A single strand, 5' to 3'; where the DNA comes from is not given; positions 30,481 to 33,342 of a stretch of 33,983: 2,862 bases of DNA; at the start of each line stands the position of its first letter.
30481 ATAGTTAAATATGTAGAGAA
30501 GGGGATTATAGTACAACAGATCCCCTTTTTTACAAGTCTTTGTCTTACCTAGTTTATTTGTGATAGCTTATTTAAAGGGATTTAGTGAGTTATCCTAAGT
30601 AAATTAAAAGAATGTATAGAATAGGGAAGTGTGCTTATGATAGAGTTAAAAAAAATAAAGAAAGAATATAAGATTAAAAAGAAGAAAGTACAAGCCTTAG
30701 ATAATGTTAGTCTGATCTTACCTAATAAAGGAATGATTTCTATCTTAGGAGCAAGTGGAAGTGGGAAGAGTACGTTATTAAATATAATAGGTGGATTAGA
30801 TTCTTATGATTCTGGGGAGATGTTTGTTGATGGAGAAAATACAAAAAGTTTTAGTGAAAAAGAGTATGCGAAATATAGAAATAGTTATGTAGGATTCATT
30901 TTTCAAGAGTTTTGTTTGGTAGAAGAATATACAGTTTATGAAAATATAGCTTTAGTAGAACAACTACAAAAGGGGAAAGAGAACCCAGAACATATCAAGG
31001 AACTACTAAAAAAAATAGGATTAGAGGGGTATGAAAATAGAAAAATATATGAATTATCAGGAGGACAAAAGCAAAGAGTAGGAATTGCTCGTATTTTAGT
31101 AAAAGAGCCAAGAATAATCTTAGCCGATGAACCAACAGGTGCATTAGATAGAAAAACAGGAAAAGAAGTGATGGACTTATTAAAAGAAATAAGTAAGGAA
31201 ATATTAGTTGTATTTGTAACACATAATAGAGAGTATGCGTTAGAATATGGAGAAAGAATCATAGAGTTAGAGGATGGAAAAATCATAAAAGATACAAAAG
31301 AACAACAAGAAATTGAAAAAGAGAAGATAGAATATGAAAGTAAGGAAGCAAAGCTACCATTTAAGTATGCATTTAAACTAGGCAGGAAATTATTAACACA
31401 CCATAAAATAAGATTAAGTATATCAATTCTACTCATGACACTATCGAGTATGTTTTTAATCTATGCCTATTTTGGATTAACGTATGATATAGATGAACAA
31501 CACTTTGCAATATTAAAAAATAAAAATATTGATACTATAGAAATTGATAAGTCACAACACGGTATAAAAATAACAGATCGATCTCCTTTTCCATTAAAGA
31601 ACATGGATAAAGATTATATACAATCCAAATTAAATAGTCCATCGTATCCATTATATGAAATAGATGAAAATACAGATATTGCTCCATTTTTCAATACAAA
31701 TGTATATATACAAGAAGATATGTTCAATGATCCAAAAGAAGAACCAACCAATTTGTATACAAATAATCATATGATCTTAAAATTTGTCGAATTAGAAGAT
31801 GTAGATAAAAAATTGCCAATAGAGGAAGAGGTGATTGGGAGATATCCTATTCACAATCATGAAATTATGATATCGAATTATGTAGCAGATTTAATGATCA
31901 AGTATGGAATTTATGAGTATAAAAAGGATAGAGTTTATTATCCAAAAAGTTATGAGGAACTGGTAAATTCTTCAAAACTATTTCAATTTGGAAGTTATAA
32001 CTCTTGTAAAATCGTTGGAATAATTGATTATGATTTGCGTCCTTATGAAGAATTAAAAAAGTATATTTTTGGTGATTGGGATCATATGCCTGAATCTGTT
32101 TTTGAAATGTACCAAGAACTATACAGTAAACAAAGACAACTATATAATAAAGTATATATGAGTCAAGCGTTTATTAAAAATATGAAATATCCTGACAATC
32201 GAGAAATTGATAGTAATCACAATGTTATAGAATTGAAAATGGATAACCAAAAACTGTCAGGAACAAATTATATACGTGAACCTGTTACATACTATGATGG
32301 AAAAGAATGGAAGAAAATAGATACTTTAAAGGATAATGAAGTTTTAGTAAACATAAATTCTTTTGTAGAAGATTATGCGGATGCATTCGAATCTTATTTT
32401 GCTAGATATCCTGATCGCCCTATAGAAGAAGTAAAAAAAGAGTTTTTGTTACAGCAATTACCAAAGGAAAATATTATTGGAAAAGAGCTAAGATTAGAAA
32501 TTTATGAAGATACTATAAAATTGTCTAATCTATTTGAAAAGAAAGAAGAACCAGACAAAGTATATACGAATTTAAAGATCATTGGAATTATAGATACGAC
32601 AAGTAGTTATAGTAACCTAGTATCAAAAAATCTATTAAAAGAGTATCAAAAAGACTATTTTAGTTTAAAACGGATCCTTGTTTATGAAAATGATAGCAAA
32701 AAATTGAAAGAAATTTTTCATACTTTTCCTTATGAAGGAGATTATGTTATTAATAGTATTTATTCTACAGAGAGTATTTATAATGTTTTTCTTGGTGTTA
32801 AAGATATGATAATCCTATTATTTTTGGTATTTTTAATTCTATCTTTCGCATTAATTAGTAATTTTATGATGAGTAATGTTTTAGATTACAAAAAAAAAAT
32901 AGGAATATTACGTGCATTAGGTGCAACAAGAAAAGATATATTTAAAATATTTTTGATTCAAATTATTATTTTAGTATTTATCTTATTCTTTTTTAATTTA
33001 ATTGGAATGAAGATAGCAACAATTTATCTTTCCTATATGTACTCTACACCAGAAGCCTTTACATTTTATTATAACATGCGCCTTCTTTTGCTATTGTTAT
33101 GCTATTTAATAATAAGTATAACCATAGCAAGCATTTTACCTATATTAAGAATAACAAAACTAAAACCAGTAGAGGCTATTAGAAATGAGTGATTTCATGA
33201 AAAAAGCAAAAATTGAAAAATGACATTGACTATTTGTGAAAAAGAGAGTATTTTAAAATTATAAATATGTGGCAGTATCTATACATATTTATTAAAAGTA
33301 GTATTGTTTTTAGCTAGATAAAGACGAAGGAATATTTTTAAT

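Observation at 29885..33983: Tandem array of cassettes pairing a small secreted protein with a MacB-like ABC transporter: near-identical flanks around a highly diverged core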

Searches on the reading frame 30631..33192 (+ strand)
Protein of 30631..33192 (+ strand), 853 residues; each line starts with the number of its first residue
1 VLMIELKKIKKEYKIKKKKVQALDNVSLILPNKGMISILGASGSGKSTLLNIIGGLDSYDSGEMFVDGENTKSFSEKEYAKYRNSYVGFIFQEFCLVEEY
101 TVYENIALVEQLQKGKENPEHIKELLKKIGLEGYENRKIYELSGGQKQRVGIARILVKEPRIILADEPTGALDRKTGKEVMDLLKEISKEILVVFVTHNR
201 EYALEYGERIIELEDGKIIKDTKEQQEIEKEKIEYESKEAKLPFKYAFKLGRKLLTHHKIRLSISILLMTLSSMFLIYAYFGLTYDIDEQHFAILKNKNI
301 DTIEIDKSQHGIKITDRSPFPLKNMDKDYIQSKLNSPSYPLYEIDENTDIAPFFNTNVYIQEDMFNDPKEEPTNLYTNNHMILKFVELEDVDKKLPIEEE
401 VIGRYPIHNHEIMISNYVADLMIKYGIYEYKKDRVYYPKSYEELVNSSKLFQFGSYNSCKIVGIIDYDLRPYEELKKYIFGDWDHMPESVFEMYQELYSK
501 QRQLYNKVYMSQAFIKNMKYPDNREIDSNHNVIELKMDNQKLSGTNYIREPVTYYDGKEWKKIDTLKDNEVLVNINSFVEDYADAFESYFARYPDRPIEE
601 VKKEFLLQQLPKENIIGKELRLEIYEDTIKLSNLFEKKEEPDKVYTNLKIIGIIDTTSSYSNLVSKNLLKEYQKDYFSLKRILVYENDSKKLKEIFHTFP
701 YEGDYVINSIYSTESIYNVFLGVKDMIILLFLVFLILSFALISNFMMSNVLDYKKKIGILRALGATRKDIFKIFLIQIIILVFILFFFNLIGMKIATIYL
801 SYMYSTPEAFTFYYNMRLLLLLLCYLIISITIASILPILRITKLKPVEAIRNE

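Call 4: search_protein_families(library=pfam, proteins=[window:30631-33192:+], max_evalue=1)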
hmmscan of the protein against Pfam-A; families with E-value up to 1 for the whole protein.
window:30631-33192:+ (853 aa): 11 families
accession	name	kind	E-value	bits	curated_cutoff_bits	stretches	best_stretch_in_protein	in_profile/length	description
PF00005.33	ABC_tran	-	5.3e-33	115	25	1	23-169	1-136/137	ABC transporter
PF02687.27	FtsX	-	1.5e-13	51.3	25.5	1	729-846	2-120/120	FtsX-like permease C-terminal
PF02463.25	SMC_N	-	6.4e-06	26.2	40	1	29-211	20-209/220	RecF/RecN/SMC N terminal domain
PF13304.12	AAA_21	-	0.00017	22.2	27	1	37-59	3-25/304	AAA domain, putative AbiEii toxin, Type IV TA system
PF13555.12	AAA_29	-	0.0016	18.6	27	1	28-50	17-39/61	P-loop containing region of AAA domain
PF03193.22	RsgA_GTPase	-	0.0055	17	30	1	13-55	87-128/174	RsgA GTPase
PF20720.3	nSTAND3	-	0.052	13.7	27.2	1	21-52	5-36/155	Novel STAND NTPase 3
PF09818.15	ABC_ATPase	-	0.1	12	23.2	0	32-53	78-99/283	P-loop domain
PF13401.12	AAA_22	-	0.18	12.6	27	1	32-56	4-28/130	AAA domain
PF13238.12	AAA_18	-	0.22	12.4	29.4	0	36-66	1-33/128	AAA domain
PF03266.21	NTPase_1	-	0.23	11.8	23.9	0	153-233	87-167/168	NTPase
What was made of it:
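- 30637..33192 (+): ABC1, a fused ATPase/permease of MacB (type VII) architecture. NBD aa 1-235 (30637-31341). TM1 aa 260-278. Extracytoplasmic domain about aa 284-712 (31486-32772). TM2-4 aa 713-851 (32773-33189). An alternative GTG start lies at 30631. Pfam ABC_tran 5e-33 and FtsX 1.5e-13 (call 4).
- On MacB-type (type VII) ABC transporter: ABC_tran at aa 23-169 and FtsX at aa 729-846 (call 4).
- Checked: It carries ABC_tran and FtsX domains (call 4).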

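Call 7: search_protein_families(library=ncbifam, proteins=[window:30631-33192:+], max_evalue=1)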
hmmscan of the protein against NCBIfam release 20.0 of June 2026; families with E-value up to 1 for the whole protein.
window:30631-33192:+ (853 aa): 193 families (the best 25 are shown)
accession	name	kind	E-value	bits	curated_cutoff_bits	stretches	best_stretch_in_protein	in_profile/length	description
TIGR03608.1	L_ocin_972_ABC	subfamily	1.3e-60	204.4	254.85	1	7-213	2-206/206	putative bacteriocin export ABC transporter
NF007826.0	PRK10535.1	equivalog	1.5e-60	205.2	966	2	3-239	4-242/648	macrolide ABC transporter ATP-binding protein/permease MacB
TIGR02211.1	LolD_lipo_ex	equivalog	4.2e-57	193.2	307.75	1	3-219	1-220/221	lipoprotein-releasing ABC transporter ATP-binding protein LolD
NF038007.1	ABC_ATP_DarD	equivalog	2e-55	187.6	375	1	3-218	1-218/218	darobactin export ABC transporter ATP-binding protein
TIGR02673.1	FtsE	equivalog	3.2e-52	177.3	264.85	1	3-217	1-214/214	cell division ATP-binding protein FtsE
TIGR02315.1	ABC_phnC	equivalog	5.3e-51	173.4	266.1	1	3-233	1-238/243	phosphonate ABC transporter ATP-binding protein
TIGR02982.1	heterocyst_DevA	subfamily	1.3e-49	168.8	295.8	1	4-218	2-219/220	ABC exporter ATP-binding subunit, DevA family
TIGR00968.1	3a0106s01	subfamily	3.6e-48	164.2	342.75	1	6-223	3-214/237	sulfate ABC transporter ATP-binding protein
NF043075.1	MMSYN1_0197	equivalog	8.9e-48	163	550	1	3-220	2-213/341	spermidine/putrescine ABC transporter ATP-binding protein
NF008639.0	PRK11629.1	equivalog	7.8e-47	159.6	360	1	4-220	7-226/234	lipoprotein-releasing ABC transporter ATP-binding protein LolD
TIGR02314.1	ABC_MetN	equivalog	5.9e-46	157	499.7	1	3-222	1-223/343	methionine ABC transporter ATP-binding protein MetN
TIGR04521.1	ECF_ATPase_2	equivalog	1.1e-44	152.6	330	1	4-248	1-252/279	energy-coupling factor transporter ATPase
NF006987.0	PRK09452.1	equivalog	3.1e-44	151.2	482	1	3-226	17-234/378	spermidine/putrescine ABC transporter ATP-binding protein PotA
TIGR01186.1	proV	subfamily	1.7e-43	149.1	326.6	1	21-220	7-210/363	betaine/proline/choline family ABC transporter ATP-binding protein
NF007879.0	PRK10584.1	equivalog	4.8e-43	147.5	336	1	3-219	6-225/228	putative ABC transporter ATP-binding protein YbbA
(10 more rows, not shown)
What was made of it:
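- On Lactococcin 972 family bacteriocin: TIGR03608 is the best NCBIfam hit by E-value, with 204.4 bits against a cutoff of 254.85 (call 7).
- Closest known: Lactococcin 972 operon. Same: The best NCBIfam hit of the ABC1 ATPase is the Lcn972-type bacteriocin ABC model TIGR03608 (call 7).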

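Call 75: predict_structure(alignment_id=A4)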
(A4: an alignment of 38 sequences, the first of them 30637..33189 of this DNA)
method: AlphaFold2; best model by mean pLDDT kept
length: 851 residues; sequences in the alignment: 38
mean_pLDDT: 84.4   pTM: 0.68
mean pLDDT of the five models: 84.4, 84.3, 83.4, 82.8, 82.2
residues with pLDDT >= 90: 256; 70-90: 522; 50-70: 70; < 50: 3
segments of 3 or more residues with pLDDT < 50: none
pLDDT, mean of each block of 10 residues (from residue 1): 87 77 87 87 85 87 83 79 77 77 82 79 85 84 80 83 68 76 86 86 88 87 55 61 79 69 87 87 85 85 86 78 93 91 89 85 77 84 84 79 93 95 92 93 94 94 93 87 84 89 92 89 86 88 87 91 94 87 88 87 86 90 81 76 94 76 92 92 91 92 86 77 90 92 85 82 80 89 89 76 60 78 92 86 78 63
secondary structure, 60 per line:
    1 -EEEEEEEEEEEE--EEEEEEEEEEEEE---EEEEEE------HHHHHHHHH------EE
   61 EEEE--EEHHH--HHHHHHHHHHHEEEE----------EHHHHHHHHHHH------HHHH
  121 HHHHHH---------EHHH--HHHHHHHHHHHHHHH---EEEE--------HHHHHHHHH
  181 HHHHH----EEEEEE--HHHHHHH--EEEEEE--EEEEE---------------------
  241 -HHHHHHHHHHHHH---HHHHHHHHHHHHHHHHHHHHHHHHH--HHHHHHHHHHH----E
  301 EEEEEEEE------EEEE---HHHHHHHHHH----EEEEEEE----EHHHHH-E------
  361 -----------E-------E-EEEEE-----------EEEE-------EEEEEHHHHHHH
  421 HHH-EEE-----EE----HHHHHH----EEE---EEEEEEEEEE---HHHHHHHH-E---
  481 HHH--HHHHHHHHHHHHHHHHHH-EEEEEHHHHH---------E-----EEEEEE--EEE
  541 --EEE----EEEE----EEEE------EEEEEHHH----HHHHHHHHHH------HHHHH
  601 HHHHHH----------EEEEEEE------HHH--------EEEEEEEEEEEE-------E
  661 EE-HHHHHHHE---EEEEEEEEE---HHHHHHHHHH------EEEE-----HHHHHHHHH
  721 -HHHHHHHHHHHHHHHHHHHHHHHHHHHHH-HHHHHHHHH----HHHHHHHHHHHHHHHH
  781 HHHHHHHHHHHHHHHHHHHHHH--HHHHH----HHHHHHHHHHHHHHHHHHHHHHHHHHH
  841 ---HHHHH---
elements in order (helices of 4 or more, strands of 3 or more residues): E2-13 E16-28 E32-37 H44-52 E59-64 H74-84 E85-88 H100-110 H117-126 H142-156 E160-163 H172-185 E190-195 H198-204 E207-212 E215-219 H242-254 H258-282 H285-295 E300-308 E315-318 H322-331 E336-342 H348-352 E382-386 E398-401 E409-413 H414-423 E425-427 H439-444 E449-451 E455-464 H468-475 H486-503 E505-509 H510-514 E530-535 E538-540 E543-545 E550-553 E558-561 E568-572 H580-589 H596-606 E617-623 E641-652 E660-662 H664-670 E675-683 H687-696 E703-706 H712-720 H722-750 H752-760 H765-802 H805-809 H814-840 H844-848
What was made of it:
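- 30637..33192 (+): AF2 pLDDT 84.4 (call 75).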

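Call 77: fold_search(model_id=the predicted structure, library=pdb)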
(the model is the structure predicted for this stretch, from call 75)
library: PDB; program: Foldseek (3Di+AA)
matches with E <= 10: 1680; with E <= 0.001: 1277
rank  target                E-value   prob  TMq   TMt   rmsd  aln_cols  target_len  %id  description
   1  5lil_A                6.0e-30  1.00  0.43  0.58  14.5       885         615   18  Structure of Aggregatibacter actinomycetemcomitans MacB bound to ATPyS (P21) (released 2017-11-15)
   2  5gko_A                9.1e-30  1.00  0.45  0.58  17.5       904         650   18  Crystal structure of tripartite-type ABC transporter, MacB from Acinetobacter baumannii (released 2017-11-15)
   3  5lj7_B                1.1e-29  1.00  0.44  0.60  13.4       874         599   18  Structure of Aggregatibacter actinomycetemcomitans MacB bound to ATP (P21) (released 2017-11-15)
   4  5lil_B                1.2e-29  1.00  0.44  0.60  14.0       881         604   17  Structure of Aggregatibacter actinomycetemcomitans MacB bound to ATPyS (P21) (released 2017-11-15)
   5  5lj6                  1.8e-28  1.00  0.45  0.61  14.9       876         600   18  Structure of Aggregatibacter actinomycetemcomitans MacB bound to ATPyS (P6522) (released 2017-11-15)
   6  5lj7_A                2.2e-28  1.00  0.46  0.63  14.9       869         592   17  Structure of Aggregatibacter actinomycetemcomitans MacB bound to ATP (P21) (released 2017-11-15)
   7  5nik_J                2.3e-26  1.00  0.43  0.56  15.2       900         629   17  Structure of the MacAB-TolC ABC-type tripartite multidrug efflux pump (released 2017-05-24)
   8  3tif_B                7.7e-21  1.00  0.25  0.87   2.5       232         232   43  Dimeric structure of a post-hydrolysis state of the ATP-binding cassette MJ0796 bound to ADP and Pi (released 2012-03-21)
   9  3tif_A                1.7e-20  1.00  0.25  0.87   2.5       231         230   43  Dimeric structure of a post-hydrolysis state of the ATP-binding cassette MJ0796 bound to ADP and Pi (released 2012-03-21)
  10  1l2t_B                3.6e-20  1.00  0.25  0.87   2.5       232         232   44  Dimeric Structure of MJ0796, a Bacterial ABC Transporter Cassette (released 2002-07-24)
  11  1l2t_A                6.4e-20  1.00  0.25  0.88   2.5       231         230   44  Dimeric Structure of MJ0796, a Bacterial ABC Transporter Cassette (released 2002-07-24)
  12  3tui_D                1.3e-19  1.00  0.25  0.59  27.5       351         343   25  Inward facing conformations of the MetNI methionine ABC transporter: CY5 native crystal form (released 2011-11-30)
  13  5lj9_B                4.3e-19  1.00  0.24  0.85   3.2       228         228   39  Structure of the E. coli MacB ABC domain (C2221) (released 2017-11-15)
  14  1f3o                  4.8e-19  1.00  0.25  0.85   2.9       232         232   44  Crystal structure of MJ0796 ATP-binding cassette (released 2001-07-25)
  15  5lj9_A                1.0e-18  1.00  0.24  0.84   3.4       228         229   39  Structure of the E. coli MacB ABC domain (C2221) (released 2017-11-15)
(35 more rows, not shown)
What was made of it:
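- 30637..33192 (+): Foldseek top hits are full-length MacB 5LIL, 5GKO, 5LJ7 and 5NIK, E 6e-30 (call 77).
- On MacB-type (type VII) ABC transporter: Foldseek hits 5LIL, 5GKO, 5LJ7 and 5NIK at E 6e-30 to 2e-26, with TM normalised to target of 0.56-0.63 (calls 75, 77).
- ABC1 has the MacB fold (call 77).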

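Call 83: search_protein_families(library=padloc, proteins=[window:30637-33192:+], max_evalue=0.01)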
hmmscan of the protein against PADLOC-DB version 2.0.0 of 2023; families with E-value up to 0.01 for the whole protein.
window:30637-33192:+ (851 aa): 5 families
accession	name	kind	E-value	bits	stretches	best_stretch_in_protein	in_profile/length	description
PDLC04135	mad3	-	6.4e-31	106.2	2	115-231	241-359/374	mads_3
PDLC04140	mad8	-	2.1e-08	32.1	1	15-213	11-246/314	mads_8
PDLC04164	AriA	-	3.7e-06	24.7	1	135-213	167-249/253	-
PDLC02335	AbiLi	-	0.00092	16.4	1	34-198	79-238/326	AbiLi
PDLC02980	AriA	-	0.0082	14.1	1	36-82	4-47/304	-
